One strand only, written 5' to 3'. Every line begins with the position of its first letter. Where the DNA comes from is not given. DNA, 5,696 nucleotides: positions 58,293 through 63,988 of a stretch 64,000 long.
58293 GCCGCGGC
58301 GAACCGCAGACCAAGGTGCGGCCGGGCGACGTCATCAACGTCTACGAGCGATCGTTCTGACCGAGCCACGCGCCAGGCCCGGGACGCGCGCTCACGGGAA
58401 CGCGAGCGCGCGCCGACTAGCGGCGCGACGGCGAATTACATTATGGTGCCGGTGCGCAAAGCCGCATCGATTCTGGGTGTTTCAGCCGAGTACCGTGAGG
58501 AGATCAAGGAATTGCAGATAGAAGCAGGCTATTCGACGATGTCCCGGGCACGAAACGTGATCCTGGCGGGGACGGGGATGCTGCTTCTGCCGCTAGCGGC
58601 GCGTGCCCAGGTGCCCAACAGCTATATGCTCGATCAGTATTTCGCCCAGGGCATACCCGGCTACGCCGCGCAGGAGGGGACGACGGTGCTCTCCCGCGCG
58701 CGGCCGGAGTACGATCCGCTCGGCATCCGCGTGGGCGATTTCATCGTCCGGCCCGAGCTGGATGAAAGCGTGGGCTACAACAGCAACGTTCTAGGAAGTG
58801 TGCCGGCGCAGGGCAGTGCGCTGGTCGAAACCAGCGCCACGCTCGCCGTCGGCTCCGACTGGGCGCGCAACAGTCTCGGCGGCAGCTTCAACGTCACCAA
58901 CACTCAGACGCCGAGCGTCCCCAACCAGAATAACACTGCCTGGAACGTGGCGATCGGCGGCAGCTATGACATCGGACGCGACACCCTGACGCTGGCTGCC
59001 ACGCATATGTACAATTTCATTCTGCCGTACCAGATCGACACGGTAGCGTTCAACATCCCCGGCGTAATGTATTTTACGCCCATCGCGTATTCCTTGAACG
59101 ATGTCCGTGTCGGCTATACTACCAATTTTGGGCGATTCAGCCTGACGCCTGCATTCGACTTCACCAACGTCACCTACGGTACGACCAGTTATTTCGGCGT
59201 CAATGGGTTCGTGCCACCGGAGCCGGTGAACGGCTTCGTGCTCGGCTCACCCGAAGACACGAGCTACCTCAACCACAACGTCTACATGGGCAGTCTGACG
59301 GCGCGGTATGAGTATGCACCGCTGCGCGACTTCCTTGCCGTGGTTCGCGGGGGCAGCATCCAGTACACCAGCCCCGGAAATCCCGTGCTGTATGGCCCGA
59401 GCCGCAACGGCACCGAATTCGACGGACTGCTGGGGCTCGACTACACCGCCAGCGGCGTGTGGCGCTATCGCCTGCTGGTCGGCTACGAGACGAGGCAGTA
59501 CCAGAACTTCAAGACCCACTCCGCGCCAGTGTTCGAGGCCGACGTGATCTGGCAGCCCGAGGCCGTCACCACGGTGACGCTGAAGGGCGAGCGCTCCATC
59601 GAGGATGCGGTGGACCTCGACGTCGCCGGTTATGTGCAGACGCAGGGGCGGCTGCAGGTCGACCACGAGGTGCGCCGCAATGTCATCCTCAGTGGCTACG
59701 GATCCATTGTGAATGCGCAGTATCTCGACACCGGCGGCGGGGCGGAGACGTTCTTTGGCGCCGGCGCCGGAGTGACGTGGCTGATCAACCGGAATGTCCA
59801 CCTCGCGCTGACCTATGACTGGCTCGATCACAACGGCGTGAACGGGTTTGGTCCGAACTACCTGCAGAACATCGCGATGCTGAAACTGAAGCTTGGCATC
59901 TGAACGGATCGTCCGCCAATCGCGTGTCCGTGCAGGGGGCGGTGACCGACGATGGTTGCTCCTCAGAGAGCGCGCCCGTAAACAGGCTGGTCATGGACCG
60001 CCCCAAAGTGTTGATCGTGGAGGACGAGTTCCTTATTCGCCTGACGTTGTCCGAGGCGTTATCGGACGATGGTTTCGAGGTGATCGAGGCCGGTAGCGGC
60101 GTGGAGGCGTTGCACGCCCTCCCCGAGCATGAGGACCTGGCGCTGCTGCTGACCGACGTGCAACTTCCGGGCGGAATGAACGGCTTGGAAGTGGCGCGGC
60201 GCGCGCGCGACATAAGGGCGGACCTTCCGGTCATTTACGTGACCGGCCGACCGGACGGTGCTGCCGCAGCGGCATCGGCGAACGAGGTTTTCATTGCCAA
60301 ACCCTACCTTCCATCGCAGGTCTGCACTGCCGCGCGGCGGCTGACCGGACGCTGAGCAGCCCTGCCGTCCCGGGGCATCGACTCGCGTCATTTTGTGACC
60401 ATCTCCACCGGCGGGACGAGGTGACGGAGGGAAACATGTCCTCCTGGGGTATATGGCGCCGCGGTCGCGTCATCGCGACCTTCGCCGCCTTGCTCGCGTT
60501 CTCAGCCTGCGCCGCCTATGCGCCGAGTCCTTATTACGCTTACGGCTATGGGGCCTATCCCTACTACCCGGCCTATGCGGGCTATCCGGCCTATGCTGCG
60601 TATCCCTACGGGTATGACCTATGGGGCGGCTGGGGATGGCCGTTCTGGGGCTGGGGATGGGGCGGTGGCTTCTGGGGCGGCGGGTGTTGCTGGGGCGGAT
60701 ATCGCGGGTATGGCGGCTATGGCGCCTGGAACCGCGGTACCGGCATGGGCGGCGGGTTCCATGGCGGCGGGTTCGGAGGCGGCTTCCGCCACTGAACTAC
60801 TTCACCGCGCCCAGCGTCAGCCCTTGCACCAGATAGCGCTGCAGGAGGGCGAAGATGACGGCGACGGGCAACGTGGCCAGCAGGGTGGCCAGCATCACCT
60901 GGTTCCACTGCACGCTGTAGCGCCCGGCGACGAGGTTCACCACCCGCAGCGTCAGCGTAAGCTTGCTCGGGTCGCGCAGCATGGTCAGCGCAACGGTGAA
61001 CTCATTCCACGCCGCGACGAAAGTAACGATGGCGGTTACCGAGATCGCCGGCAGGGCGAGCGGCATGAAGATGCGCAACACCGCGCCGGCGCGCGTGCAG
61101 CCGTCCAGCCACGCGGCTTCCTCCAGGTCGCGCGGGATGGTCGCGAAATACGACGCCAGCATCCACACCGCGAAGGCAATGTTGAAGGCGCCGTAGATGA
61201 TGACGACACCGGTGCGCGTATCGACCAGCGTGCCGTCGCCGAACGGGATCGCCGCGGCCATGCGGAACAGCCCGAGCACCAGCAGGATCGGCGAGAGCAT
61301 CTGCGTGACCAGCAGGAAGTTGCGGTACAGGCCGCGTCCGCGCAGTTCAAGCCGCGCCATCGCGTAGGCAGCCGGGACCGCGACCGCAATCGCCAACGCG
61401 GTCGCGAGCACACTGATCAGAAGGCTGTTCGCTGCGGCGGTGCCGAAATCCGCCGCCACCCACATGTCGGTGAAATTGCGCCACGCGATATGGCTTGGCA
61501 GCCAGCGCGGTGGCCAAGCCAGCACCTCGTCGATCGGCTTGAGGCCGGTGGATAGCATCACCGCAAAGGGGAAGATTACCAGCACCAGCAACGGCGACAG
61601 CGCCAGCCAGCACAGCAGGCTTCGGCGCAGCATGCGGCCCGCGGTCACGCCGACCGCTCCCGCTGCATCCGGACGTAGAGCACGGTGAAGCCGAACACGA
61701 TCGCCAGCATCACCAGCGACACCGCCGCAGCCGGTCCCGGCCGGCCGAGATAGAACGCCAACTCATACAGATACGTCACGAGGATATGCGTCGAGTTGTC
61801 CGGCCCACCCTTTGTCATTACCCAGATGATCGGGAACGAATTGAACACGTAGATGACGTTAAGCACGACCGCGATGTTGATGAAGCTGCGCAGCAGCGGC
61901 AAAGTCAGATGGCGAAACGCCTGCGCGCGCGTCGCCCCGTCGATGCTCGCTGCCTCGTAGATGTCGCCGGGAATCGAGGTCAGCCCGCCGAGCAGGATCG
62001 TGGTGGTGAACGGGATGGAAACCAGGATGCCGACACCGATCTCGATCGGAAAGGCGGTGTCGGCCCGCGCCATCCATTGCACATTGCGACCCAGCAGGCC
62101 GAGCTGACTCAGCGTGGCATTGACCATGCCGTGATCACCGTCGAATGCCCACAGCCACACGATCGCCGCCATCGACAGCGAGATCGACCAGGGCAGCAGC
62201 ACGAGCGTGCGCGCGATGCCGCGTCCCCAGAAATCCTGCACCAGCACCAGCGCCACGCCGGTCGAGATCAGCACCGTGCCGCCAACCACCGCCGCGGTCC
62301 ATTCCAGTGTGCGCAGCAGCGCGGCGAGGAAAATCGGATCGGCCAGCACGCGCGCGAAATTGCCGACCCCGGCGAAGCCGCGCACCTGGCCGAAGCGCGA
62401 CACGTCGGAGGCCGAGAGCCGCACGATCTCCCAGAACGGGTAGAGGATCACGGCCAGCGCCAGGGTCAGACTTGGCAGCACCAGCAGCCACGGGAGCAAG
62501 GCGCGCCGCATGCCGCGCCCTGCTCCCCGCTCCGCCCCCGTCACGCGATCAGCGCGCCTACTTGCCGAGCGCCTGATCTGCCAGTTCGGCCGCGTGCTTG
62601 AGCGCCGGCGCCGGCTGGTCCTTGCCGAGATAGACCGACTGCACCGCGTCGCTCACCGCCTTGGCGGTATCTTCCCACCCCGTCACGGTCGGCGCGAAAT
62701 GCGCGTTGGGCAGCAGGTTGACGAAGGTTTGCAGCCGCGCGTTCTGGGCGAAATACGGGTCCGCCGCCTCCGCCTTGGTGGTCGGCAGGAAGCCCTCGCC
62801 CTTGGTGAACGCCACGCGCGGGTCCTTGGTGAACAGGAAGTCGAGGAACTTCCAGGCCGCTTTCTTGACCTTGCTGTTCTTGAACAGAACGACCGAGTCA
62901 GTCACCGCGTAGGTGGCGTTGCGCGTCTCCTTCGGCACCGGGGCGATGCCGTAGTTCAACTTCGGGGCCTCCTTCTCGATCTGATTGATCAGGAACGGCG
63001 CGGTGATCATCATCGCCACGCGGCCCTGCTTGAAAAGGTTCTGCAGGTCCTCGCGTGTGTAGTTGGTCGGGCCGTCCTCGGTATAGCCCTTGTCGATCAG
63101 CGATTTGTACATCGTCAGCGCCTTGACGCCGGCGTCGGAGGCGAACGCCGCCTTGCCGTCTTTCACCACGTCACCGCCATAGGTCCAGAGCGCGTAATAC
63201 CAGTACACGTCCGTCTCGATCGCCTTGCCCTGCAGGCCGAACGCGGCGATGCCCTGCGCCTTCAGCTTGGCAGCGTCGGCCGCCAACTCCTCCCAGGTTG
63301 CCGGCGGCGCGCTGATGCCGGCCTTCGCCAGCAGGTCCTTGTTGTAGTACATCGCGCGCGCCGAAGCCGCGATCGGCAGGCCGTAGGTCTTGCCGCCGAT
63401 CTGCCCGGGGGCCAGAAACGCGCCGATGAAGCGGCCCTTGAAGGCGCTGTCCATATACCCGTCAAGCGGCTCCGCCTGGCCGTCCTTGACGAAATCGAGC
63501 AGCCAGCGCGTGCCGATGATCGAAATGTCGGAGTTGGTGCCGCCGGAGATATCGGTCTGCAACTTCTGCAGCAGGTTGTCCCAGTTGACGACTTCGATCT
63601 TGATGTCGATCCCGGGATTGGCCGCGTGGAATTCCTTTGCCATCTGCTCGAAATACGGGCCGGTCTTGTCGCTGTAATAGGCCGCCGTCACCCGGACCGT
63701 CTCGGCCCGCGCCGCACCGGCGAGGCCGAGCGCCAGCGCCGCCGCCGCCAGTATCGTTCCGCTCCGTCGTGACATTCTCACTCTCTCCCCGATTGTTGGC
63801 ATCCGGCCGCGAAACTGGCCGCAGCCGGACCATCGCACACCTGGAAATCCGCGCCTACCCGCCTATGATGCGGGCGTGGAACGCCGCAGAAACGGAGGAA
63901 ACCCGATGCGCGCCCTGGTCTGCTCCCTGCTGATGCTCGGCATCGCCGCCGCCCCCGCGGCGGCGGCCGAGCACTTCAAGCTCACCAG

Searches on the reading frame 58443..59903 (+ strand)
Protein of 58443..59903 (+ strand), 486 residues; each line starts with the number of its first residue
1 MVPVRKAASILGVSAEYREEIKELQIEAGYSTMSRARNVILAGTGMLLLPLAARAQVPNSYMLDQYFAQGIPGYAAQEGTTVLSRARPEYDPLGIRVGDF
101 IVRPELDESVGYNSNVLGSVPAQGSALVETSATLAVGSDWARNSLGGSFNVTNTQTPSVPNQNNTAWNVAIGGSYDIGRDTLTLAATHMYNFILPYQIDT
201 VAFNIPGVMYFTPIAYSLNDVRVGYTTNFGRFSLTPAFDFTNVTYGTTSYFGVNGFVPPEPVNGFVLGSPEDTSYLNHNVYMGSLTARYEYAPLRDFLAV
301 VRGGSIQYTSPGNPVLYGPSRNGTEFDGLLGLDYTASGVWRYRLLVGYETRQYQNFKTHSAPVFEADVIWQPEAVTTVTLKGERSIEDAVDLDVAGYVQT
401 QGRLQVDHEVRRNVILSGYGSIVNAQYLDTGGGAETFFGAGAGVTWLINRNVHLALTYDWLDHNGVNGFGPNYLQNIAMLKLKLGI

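Call 81: search_protein_families(library=pfam, proteins=[window:58443-59903:+], max_evalue=0.0001)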
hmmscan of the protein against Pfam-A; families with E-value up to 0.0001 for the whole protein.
window:58443-59903:+ (486 aa): 1 family
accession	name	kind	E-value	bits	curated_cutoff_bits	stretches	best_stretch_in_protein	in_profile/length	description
PF10082.15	BBP2_2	-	3e-48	165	23.7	1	87-483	1-375/378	Putative beta-barrel porin 2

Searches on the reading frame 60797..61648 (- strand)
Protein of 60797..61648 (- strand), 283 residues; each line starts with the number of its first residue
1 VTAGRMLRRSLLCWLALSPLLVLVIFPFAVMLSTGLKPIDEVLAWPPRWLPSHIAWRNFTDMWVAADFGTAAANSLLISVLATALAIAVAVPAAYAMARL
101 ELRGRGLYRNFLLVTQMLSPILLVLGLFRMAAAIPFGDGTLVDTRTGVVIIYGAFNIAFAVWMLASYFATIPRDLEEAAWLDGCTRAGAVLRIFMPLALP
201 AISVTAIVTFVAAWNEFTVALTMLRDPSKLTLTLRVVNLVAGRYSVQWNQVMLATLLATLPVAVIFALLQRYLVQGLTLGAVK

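Call 79: search_protein_families(library=pfam, proteins=[window:60797-61648:-], max_evalue=0.0001)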
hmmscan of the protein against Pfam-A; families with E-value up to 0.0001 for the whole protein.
window:60797-61648:- (283 aa): 1 family
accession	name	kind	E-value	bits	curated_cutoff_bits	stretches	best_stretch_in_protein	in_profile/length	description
PF00528.27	BPD_transp_1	-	6e-17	62.4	26.4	1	91-277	2-182/184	Binding-protein-dependent transport system inner membrane component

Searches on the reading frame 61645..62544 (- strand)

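Call 79: search_protein_families(library=pfam, proteins=[window:61645-62544:-], max_evalue=0.0001)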
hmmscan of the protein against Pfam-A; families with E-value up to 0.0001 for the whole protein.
window:61645-62544:- (299 aa): 1 family
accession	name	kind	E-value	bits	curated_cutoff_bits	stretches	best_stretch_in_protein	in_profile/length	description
PF00528.27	BPD_transp_1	-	6.7e-13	49.2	26.4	1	96-295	7-180/184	Binding-protein-dependent transport system inner membrane component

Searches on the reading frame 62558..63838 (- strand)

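Call 79: search_protein_families(library=pfam, proteins=[window:62558-63838:-], max_evalue=0.0001)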
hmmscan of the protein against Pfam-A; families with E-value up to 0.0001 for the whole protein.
window:62558-63838:- (426 aa): 2 families
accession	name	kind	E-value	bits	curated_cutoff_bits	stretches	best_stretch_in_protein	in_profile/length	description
PF01547.30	SBP_bac_1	-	4.4e-52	178.4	26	1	60-339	7-304/307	Bacterial extracellular solute-binding protein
PF13416.11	SBP_bac_8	-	2.9e-40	139.3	27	1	65-369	1-277/279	Bacterial extracellular solute-binding protein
